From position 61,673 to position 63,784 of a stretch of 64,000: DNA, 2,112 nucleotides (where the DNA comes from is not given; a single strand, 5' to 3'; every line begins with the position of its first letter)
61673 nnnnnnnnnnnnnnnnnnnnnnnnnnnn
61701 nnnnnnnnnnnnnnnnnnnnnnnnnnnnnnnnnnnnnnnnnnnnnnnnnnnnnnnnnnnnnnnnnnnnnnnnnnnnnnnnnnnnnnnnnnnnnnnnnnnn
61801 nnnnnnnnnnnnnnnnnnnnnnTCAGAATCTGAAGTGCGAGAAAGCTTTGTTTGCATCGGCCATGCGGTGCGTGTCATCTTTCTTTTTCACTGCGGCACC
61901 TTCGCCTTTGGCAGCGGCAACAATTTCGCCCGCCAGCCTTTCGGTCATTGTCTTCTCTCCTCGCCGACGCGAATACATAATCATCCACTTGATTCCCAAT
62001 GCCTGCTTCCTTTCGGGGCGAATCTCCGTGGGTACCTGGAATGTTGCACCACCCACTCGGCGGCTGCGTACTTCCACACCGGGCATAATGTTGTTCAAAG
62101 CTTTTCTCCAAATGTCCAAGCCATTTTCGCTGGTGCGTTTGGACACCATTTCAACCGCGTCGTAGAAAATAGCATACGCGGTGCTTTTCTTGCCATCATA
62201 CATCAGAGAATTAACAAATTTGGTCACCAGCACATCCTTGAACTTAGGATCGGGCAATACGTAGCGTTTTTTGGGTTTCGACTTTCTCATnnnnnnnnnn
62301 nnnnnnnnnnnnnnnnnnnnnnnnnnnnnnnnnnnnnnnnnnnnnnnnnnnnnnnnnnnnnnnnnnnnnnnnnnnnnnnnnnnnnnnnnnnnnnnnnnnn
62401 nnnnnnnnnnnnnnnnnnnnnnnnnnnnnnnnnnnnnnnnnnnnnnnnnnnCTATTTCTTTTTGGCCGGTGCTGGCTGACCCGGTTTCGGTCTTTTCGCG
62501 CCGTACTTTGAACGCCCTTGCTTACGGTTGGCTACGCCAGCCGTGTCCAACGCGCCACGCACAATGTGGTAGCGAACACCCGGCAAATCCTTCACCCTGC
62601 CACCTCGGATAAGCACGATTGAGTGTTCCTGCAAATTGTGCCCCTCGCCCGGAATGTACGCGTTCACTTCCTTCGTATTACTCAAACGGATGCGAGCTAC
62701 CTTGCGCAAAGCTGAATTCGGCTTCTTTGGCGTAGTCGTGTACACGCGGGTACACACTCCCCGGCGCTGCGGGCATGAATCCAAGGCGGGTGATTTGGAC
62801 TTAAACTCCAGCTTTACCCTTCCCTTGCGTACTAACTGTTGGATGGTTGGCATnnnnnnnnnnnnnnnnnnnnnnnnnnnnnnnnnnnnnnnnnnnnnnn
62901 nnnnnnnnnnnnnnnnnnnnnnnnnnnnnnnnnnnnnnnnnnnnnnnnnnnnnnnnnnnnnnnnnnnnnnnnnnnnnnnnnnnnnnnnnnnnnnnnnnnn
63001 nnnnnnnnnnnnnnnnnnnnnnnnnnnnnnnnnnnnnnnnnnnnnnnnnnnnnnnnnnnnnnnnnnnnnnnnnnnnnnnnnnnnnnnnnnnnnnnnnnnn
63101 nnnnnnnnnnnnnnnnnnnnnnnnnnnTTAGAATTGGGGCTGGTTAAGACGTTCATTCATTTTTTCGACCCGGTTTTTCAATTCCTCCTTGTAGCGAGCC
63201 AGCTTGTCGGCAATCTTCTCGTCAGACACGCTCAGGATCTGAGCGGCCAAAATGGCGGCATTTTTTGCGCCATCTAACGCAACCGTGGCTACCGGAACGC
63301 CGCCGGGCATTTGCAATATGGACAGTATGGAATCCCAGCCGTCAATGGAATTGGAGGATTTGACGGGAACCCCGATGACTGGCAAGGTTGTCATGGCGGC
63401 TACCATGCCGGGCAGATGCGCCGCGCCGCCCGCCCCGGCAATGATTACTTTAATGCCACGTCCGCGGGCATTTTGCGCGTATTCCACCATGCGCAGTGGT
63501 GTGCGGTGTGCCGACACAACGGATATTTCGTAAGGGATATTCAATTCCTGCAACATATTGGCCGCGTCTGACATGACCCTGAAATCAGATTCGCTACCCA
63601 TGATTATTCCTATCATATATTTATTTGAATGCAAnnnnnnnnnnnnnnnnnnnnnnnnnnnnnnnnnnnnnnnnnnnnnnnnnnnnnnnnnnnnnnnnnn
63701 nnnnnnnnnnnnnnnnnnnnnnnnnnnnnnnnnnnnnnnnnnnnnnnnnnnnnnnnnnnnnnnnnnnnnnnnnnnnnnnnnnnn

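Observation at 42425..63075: The ribosomal superoperon is AT-rich and is a 20.6-kb Motif A desert, with GC rising toward its edges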

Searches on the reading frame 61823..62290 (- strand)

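Call 10: search_protein_families(library=pfam, proteins=[window:61823-62290:-])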
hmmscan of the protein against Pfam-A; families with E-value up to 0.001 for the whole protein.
window:61823-62290:- (155 aa): 1 family
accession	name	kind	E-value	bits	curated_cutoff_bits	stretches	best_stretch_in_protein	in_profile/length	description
PF00177.27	Ribosomal_S7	-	5.5e-62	208.2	24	1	1-148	1-148/148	Ribosomal protein S7p/S5e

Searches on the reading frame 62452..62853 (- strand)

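Call 10: search_protein_families(library=pfam, proteins=[window:62452-62853:-])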
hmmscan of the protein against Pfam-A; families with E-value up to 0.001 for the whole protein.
window:62452-62853:- (133 aa): 1 family
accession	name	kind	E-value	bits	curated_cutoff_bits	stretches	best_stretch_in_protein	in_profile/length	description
PF00164.32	Ribosom_S12_S23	-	2.2e-42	143.6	22.3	1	18-123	2-109/110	Ribosomal protein S12/S23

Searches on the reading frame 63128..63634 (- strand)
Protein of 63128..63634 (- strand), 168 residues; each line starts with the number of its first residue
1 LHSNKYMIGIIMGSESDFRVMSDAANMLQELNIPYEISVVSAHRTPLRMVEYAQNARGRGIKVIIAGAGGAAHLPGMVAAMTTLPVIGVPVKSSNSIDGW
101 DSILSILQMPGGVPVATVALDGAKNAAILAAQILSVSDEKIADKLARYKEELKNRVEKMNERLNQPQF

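Call 10: search_protein_families(library=pfam, proteins=[window:63128-63634:-])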
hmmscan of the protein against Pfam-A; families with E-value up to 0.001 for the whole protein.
window:63128-63634:- (168 aa): 1 family
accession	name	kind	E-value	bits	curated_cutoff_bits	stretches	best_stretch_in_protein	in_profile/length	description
PF00731.26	AIRC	-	3e-66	221.9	30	1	8-154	2-147/148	AIR carboxylase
